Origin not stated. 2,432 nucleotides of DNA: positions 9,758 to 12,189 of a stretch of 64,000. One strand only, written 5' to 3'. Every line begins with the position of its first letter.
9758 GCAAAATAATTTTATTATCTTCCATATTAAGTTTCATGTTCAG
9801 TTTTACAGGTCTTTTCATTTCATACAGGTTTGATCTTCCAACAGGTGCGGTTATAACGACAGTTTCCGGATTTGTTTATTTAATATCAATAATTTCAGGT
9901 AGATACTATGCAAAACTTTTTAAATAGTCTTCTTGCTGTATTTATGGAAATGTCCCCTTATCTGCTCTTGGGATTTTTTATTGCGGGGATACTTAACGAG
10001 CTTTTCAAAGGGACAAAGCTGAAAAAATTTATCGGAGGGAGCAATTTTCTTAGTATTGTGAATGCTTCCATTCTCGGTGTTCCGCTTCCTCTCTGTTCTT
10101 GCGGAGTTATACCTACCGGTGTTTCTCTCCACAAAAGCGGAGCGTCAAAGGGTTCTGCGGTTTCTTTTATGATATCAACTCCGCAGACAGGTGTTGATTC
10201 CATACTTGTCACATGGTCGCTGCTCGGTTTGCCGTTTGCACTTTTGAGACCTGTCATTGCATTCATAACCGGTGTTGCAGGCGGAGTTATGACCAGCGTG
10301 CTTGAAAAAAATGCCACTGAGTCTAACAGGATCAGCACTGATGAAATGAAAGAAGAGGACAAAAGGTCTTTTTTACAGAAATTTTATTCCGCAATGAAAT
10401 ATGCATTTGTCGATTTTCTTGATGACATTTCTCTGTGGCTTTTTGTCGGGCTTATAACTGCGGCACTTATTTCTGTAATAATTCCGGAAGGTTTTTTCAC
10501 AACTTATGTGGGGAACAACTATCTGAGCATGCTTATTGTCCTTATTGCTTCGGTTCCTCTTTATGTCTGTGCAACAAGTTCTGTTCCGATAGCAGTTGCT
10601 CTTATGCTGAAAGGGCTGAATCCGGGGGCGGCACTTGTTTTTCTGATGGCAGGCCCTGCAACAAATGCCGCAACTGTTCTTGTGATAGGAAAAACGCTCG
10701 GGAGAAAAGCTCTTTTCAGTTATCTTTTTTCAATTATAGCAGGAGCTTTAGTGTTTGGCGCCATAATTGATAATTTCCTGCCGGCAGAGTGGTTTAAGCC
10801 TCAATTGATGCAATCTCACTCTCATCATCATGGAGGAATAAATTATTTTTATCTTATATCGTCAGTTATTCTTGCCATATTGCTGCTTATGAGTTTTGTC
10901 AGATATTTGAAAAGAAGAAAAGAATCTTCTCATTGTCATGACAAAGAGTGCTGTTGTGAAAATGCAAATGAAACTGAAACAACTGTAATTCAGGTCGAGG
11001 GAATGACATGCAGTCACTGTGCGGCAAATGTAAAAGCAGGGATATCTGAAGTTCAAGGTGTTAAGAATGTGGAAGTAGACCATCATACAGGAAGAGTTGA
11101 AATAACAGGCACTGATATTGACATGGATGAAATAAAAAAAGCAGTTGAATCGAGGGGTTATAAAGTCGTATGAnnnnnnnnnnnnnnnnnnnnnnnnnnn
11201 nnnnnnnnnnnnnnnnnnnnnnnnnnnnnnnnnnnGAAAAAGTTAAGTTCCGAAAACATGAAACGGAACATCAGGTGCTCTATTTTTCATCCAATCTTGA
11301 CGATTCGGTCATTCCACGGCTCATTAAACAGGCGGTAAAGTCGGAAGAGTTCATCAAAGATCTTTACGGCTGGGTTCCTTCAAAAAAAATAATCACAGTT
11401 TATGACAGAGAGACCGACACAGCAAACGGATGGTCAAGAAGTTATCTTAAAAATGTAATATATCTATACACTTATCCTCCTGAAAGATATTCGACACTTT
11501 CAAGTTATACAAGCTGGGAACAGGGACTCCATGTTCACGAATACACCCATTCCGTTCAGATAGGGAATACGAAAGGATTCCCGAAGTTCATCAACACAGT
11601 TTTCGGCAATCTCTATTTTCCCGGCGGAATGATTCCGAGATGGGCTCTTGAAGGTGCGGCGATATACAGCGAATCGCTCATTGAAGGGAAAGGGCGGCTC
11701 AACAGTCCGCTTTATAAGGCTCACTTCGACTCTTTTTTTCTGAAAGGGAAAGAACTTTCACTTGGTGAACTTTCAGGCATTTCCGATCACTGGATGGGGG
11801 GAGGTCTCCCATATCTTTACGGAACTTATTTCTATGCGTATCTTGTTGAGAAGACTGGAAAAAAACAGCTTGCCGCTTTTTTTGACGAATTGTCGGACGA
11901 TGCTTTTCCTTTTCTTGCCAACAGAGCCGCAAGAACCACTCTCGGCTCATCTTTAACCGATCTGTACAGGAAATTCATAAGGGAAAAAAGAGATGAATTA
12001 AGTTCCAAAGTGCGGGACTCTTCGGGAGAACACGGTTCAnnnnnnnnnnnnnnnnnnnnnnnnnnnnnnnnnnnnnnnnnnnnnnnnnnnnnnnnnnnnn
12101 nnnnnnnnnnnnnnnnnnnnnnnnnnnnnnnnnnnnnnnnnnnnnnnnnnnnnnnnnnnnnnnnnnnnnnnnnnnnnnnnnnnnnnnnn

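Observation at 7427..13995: Zinc uptake genes, a putative metal efflux permease::HMA fusion and an outer-membrane gene appear to sit in one translationally coupled operon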

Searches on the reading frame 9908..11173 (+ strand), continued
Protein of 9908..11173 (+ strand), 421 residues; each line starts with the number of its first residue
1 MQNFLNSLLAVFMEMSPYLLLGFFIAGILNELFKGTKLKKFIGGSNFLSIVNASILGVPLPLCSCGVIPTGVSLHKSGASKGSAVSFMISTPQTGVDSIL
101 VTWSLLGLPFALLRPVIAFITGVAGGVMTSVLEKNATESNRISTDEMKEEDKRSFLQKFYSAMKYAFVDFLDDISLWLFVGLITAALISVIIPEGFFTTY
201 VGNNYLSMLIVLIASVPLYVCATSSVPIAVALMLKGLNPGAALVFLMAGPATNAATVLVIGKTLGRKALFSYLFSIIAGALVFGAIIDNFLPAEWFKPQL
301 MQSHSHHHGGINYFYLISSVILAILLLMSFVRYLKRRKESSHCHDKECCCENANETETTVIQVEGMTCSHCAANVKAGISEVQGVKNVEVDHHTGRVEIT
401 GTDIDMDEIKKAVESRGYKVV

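Call 41: find_encoding_contigs(protein=P0016, flank=8000, max_places=2)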
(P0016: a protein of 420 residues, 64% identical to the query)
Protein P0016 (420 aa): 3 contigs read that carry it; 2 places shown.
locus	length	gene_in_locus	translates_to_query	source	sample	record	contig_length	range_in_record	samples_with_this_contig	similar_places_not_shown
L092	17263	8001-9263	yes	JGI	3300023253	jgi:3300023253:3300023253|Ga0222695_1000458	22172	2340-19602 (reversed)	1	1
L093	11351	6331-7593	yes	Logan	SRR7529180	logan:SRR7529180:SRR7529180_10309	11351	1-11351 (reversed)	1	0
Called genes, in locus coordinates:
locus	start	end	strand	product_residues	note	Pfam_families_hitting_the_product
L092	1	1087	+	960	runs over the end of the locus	-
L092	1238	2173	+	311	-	-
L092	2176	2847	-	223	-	PF13500:AAA_26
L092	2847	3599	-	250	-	PF13489:Methyltransf_23, PF13847:Methyltransf_31 (faint), PF08241:Methyltransf_11, PF08242:Methyltransf_12, PF13649:Methyltransf_25 (weak)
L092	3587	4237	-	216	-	PF04301:BioG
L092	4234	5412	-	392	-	PF01212:Beta_elim_lyase (faint), PF00155:Aminotran_1_2, PF01053:Cys_Met_Meta_PP (weak)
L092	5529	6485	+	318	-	PF01297:ZnuA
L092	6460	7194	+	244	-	PF02463:SMC_N, PF13476:AAA_23 (faint), PF00005:ABC_tran, PF13304:AAA_21 (weak)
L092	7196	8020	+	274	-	PF00950:ABC-3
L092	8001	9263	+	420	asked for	PF03773:ArsP_1, PF00403:HMA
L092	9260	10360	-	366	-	PF00266:Aminotran_5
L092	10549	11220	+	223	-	PF02224:Cytidylate_kin, PF13189:Cytidylate_kin2, PF13238:AAA_18 (faint), PF13207:AAA_17 (faint)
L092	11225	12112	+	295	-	PF02401:LYTB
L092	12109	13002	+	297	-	PF02481:DNA_processg_A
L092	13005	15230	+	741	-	PF01751:Toprim, PF01131:Topoisom_bac, PF01396:Zn_ribbon_Top1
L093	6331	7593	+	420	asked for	PF03773:ArsP_1, PF00403:HMA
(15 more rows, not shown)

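Call 44: predict_structure(alignment_id=A1)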
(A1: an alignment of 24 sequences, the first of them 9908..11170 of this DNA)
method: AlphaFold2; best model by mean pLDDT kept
length: 421 residues; sequences in the alignment: 24
mean_pLDDT: 76.5   pTM: 0.75
mean pLDDT of the five models: 76.5, 72.9, 72.5, 69.9, 67.4
residues with pLDDT >= 90: 46; 70-90: 275; 50-70: 61; < 50: 39
segments of 3 or more residues with pLDDT < 50: 135-150, 304-308, 340-356
pLDDT, mean of each block of 10 residues (from residue 1): 84 88 82 60 69 69 60 72 84 79 86 89 88 58 41 79 82 82 87 85 89 74 83 89 85 75 85 91 93 77 48 84 90 71 36 54 73 75 82 81 83 75 74
secondary structure, 60 per line:
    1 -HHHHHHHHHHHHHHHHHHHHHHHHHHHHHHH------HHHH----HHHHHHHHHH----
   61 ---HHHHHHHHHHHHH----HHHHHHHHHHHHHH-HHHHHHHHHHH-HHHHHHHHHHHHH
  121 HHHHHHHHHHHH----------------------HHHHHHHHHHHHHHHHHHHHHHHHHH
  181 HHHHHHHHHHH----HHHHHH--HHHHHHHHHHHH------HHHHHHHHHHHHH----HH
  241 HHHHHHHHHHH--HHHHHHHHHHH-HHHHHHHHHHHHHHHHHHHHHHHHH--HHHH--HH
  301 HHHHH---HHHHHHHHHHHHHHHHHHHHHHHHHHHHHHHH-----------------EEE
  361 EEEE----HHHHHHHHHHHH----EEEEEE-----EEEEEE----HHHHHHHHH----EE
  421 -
elements in order: H2-32 H39-42 H47-56 H64-76 H81-94 H96-106 H108-132 H155-191 H196-201 H204-215 H222-234 H239-251 H254-264 H266-290 H293-296 H299-305 H309-340 E358-364 H369-380 E385-390 E396-401 H406-414

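Call 51: fold_search(model_id=the predicted structure, library=pdb)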
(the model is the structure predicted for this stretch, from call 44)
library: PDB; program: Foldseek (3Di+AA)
matches with E <= 10: 485; with E <= 0.001: 0
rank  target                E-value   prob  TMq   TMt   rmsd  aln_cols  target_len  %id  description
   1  2qif_A                1.0e-03  1.00  0.15  0.87   1.2        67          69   34  Crystal structure of a metallochaperone with a tetranuclear Cu(I) cluster (released 2008-07-08)
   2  1osd_A                1.4e-03  1.00  0.15  0.82   1.3        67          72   36  crystal structure of Oxidized MerP from Ralstonia metallidurans CH34 (released 2004-05-18)
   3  6ff2_A                1.5e-03  1.00  0.15  0.90   0.9        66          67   32  CopZ metallochaperone (released 2019-01-30)
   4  2l3m_MODEL_1_A        1.5e-03  1.00  0.15  0.83   1.5        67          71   34  Solution structure of the putative copper-ion-binding protein from Bacillus anthracis str. Ames (released 2011-01-12)
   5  2qif_B                1.6e-03  1.00  0.15  0.87   1.3        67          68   34  Crystal structure of a metallochaperone with a tetranuclear Cu(I) cluster (released 2008-07-08)
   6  3wdo                  2.7e-03  0.69  0.15  0.14  20.7       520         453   10  Structure of E. coli YajR transporter (released 2013-08-07)
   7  3dxs                  3.1e-03  1.00  0.15  0.81   1.1        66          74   26  Crystal structure of a copper binding domain from HMA7, a P-type ATPase (released 2009-08-11)
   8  1kqk_MODEL_1_A        3.3e-03  1.00  0.14  0.71   1.6        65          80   28  Solution Structure of the N-terminal Domain of a Potential Copper-translocating P-type ATPase from Bacillus su (released 2002-04-17)
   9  6a71_A                3.6e-03  1.00  0.15  0.79   1.4        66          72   29  Crystal Structure of Human ATP7B and TM Complex (released 2019-04-03)
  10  2roe_MODEL_1_A        4.5e-03  1.00  0.14  0.88   0.9        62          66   40  Solution structure of thermus thermophilus HB8 TTHA1718 protein in vitro (released 2009-03-03)
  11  2xmw                  6.1e-03  1.00  0.15  0.85   1.4        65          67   28  PacS, N-terminal domain, from Synechocystis PCC6803 (released 2010-08-18)
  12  6a71_B                8.7e-03  1.00  0.15  0.80   1.4        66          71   29  Crystal Structure of Human ATP7B and TM Complex (released 2019-04-03)
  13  4a48_A                9.5e-03  1.00  0.15  0.87   1.4        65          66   28  Crosstalk between Cu(I) and Zn(II) homeostasis (released 2012-12-12)
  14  6ff1                  1.2e-02  1.00  0.15  0.82   1.6        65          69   25  CsoZ metallochaperone (released 2019-01-30)
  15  4a48_B                1.2e-02  1.00  0.15  0.84   1.6        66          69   27  Crosstalk between Cu(I) and Zn(II) homeostasis (released 2012-12-12)
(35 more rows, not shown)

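Call 84: find_encoding_contigs(protein=P0004, flank=7000, max_places=2)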
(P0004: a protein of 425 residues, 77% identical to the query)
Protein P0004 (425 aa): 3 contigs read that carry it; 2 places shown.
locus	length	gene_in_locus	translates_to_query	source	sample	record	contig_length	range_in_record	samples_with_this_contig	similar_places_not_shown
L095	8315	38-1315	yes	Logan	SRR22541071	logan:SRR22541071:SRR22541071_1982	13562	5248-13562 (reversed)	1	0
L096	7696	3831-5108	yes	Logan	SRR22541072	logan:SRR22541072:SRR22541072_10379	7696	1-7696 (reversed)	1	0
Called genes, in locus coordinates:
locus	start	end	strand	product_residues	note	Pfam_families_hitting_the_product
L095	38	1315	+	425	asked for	PF03773:ArsP_1, PF00403:HMA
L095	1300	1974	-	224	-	-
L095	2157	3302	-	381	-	PF03977:OAD_beta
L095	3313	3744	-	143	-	PF25917:BSH_RND (faint), PF25919:BSH_CusB (faint), PF25997:BSH_YhbJ (faint), PF00364:Biotin_lipoyl, PF25973:BSH_CzcB (faint), PF25984:BSH_YknX (weak)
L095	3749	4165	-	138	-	PF04277:OAD_gamma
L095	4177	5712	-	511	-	PF01039:Carboxyl_trans, PF06833:MdcE (faint), PF03255:ACCA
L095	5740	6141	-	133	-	PF00903:Glyoxalase, PF13468:Glyoxalase_3 (weak), PF13669:Glyoxalase_4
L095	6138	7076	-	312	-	PF03308:MeaB, PF00009:GTP_EFTU (faint), PF02492:cobW (faint)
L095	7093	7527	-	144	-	PF02310:B12-binding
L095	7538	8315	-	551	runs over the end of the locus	PF01642:MM_CoA_mutase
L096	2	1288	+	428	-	?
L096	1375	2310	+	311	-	PF01297:ZnuA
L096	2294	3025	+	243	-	PF02463:SMC_N (weak), PF00005:ABC_tran, PF13304:AAA_21 (weak)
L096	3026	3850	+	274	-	PF00950:ABC-3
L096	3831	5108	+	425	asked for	PF03773:ArsP_1, PF00403:HMA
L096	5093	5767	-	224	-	-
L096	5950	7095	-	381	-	PF03977:OAD_beta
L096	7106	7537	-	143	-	PF25917:BSH_RND (faint), PF25919:BSH_CusB (faint), PF25997:BSH_YhbJ (faint), PF00364:Biotin_lipoyl, PF25973:BSH_CzcB (faint), PF25984:BSH_YknX (weak)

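Call 85: find_encoding_contigs(protein=P0009, flank=7000, max_places=2)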
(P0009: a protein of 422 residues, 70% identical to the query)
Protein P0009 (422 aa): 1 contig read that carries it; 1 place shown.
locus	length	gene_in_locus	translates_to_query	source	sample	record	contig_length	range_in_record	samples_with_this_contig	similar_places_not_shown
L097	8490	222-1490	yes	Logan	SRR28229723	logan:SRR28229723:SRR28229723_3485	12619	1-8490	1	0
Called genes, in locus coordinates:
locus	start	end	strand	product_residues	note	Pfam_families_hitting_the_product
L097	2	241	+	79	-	?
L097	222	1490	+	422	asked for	PF03773:ArsP_1, PF00403:HMA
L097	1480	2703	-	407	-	PF00365:PFK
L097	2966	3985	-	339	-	PF06144:DNA_pol3_delta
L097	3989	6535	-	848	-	PF00133:tRNA-synt_1, PF09334:tRNA-synt_1g, PF13603:tRNA-synt_1_2, PF00133:tRNA-synt_1, PF08264:Anticodon_1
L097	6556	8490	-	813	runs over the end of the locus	PF13428:TPR_14 (faint), PF07719:TPR_2 (faint), PF12895:ANAPC3 (faint)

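Call 86: find_encoding_contigs(protein=P0023, flank=7000, max_places=2)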
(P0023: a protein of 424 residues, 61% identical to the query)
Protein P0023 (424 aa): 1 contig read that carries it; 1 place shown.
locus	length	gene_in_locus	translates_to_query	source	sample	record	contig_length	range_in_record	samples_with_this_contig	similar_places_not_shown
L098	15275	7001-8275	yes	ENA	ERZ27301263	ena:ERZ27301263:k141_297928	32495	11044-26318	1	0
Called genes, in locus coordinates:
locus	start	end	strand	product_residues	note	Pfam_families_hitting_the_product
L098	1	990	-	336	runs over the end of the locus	PF18152:DAHP_snth_FXD, PF00793:DAHP_synth_1, PF03102:NeuB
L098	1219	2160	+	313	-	-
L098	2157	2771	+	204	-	PF00551:Formyl_trans_N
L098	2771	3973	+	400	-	-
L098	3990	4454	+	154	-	PF00436:SSB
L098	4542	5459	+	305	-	PF01297:ZnuA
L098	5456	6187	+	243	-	PF13476:AAA_23 (weak), PF02463:SMC_N, PF00005:ABC_tran, PF13304:AAA_21 (faint)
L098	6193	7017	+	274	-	PF00950:ABC-3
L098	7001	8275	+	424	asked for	PF03773:ArsP_1, PF00403:HMA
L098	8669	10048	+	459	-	-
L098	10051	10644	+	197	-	-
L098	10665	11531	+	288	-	-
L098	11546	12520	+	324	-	-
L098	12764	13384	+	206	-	-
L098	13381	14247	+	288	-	PF08843:AbiEii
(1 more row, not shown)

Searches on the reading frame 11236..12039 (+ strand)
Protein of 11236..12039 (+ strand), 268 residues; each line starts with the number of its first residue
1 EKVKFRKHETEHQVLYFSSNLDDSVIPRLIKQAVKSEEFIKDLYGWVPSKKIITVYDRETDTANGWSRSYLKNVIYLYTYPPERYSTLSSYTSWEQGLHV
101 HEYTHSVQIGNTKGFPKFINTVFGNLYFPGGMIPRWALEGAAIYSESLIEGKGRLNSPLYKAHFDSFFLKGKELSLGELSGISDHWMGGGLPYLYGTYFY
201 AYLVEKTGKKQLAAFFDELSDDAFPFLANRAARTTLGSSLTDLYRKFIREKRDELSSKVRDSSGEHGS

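Call 52: search_solved_structures(query=A3, max_evalue=1, show_alignments=2)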
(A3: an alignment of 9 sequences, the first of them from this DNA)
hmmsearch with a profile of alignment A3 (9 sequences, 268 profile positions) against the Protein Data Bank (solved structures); distinct sequences matched with E-value up to 1: 2.
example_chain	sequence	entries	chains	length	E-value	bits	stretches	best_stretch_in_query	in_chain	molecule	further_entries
3cia_A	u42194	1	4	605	0.59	12.9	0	119-252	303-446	cold-active aminopeptidase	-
5jig_A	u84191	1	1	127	0.73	12.6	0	82-121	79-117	Ubiquitin and WLM domain-containing metalloprotease SPCC1442.07c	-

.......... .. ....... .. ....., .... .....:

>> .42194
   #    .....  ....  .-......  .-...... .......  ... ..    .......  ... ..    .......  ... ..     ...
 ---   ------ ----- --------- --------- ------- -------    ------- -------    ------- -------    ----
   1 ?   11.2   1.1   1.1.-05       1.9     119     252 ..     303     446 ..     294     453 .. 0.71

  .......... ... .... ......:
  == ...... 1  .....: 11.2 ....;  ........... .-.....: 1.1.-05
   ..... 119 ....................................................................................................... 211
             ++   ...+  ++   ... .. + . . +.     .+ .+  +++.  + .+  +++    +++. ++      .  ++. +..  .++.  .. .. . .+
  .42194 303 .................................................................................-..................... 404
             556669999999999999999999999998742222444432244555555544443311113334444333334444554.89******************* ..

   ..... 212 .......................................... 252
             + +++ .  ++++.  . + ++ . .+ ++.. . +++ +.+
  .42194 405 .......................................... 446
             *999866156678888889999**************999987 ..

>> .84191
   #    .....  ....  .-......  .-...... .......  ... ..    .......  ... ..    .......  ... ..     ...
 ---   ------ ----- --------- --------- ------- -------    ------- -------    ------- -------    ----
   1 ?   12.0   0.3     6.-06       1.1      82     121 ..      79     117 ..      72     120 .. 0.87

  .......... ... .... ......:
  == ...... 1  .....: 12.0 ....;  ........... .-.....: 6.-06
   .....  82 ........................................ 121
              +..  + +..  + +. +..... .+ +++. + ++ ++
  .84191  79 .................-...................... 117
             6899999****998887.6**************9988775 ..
